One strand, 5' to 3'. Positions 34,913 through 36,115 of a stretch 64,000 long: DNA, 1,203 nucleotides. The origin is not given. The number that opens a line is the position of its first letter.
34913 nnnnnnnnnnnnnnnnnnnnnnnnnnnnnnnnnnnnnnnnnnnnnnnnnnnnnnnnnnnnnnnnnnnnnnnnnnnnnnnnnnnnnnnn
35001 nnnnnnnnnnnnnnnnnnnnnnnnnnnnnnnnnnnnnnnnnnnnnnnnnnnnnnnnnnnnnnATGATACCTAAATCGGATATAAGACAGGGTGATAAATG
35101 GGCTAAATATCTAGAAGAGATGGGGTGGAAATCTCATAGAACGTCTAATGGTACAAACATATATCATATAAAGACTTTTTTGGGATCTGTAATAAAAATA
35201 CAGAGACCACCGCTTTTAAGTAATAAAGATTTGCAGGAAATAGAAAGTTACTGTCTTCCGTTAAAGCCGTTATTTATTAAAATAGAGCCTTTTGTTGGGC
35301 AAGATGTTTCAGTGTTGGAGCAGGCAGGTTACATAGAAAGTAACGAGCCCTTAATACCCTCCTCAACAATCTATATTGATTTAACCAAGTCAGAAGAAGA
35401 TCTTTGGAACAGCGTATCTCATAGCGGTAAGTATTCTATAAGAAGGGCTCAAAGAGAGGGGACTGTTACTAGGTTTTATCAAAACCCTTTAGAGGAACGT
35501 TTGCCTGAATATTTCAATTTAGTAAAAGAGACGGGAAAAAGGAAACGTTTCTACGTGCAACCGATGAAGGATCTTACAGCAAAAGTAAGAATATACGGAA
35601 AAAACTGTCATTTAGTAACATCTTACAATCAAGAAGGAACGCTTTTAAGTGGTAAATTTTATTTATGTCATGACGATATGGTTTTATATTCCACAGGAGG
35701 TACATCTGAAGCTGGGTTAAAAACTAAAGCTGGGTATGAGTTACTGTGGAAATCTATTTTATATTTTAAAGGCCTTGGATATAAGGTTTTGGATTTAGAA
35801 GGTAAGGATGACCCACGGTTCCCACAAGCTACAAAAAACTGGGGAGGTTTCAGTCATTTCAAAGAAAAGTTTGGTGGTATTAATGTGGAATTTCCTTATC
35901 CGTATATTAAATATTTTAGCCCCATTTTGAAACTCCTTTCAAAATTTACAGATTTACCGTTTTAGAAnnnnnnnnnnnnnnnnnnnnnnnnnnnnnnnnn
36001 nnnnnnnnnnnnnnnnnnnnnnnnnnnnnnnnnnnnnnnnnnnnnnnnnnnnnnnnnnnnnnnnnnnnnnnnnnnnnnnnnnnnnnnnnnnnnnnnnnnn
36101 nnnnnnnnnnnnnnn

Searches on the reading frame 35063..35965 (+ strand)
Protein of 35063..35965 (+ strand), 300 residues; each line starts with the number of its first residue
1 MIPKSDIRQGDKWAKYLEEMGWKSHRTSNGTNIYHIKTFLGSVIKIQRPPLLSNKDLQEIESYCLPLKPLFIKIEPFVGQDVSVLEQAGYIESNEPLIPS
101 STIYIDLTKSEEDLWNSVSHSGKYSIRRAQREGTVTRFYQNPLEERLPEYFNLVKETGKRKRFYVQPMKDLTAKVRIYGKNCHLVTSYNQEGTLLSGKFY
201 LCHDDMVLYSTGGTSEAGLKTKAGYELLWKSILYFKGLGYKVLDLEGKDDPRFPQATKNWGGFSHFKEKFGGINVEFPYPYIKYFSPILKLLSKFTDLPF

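Call 24: search_protein_families(library=pfam, proteins=[window:35063-35965:+], max_evalue=0.01)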
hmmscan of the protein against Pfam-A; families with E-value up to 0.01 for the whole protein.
window:35063-35965:+ (300 aa): 2 families
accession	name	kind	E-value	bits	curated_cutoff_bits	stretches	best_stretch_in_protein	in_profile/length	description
PF02388.22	FemAB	-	8.7e-13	48.3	24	2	99-166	150-215/406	FemAB family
PF13480.13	Acetyltransf_6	-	0.0019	18.8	22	1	124-250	9-139/143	Acetyltransferase (GNAT) domain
